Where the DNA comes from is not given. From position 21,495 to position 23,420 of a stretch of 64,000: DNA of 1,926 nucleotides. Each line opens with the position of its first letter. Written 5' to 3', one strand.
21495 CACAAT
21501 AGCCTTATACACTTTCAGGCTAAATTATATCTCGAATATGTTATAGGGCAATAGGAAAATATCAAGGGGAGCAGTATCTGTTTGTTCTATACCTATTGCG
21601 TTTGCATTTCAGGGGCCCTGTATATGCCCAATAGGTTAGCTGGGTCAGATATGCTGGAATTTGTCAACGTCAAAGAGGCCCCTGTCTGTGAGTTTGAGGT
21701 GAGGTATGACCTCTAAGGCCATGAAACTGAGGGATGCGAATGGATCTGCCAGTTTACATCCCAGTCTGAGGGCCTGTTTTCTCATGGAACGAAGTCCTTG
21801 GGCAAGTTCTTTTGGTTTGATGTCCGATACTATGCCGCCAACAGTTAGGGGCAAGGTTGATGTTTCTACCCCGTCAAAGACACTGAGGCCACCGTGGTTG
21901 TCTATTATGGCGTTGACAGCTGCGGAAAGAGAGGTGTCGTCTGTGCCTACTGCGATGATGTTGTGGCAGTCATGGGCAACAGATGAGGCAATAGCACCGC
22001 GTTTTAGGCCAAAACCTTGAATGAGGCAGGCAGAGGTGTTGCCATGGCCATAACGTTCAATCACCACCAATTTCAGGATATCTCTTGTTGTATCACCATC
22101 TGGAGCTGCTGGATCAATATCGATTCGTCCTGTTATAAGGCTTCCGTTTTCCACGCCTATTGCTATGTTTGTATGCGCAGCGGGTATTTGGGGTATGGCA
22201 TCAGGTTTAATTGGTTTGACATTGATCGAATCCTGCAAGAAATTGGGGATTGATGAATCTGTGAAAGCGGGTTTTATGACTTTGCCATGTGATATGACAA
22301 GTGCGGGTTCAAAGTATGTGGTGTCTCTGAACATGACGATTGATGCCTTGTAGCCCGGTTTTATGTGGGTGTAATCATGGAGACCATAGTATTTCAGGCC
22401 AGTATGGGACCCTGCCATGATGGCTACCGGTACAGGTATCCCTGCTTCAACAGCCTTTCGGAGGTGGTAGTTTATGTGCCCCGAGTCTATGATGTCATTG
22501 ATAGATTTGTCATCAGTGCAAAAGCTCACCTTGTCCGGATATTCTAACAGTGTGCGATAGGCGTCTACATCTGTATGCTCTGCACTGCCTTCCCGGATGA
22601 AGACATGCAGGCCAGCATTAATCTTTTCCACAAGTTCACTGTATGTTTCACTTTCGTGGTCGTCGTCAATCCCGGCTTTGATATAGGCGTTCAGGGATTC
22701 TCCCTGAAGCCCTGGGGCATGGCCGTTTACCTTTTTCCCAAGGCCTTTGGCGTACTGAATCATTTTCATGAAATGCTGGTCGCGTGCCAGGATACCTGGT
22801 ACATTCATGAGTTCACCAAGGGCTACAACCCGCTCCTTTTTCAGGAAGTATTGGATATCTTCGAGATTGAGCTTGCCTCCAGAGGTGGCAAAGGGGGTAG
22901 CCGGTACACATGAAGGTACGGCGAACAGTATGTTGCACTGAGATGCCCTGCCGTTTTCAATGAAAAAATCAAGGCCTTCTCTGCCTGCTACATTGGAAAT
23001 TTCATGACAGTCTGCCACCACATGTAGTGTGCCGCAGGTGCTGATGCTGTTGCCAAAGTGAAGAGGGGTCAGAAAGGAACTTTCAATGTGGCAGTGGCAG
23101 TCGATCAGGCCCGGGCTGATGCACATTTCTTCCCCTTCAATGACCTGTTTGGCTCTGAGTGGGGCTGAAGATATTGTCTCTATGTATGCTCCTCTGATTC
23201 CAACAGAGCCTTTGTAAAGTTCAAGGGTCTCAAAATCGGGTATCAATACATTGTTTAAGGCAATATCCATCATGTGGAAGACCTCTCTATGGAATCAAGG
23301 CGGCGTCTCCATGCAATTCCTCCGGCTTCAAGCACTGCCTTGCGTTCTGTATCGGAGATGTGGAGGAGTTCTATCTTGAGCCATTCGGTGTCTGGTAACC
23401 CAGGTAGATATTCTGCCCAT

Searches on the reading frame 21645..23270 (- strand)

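Call 73: search_protein_families(library=pfam, proteins=[window:21645-23270:-], max_evalue=0.00001)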
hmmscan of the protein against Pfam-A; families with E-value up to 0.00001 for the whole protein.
window:21645-23270:- (541 aa): 2 families
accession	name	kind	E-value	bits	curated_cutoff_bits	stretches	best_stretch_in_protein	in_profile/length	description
PF13382.11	Adenine_deam_C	-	1.1e-53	181.6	27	1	379-539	3-169/169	Adenine deaminase C-terminal domain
PF01979.26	Amidohydro_1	-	2.5e-20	73.5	25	1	51-331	2-344/345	Amidohydrolase family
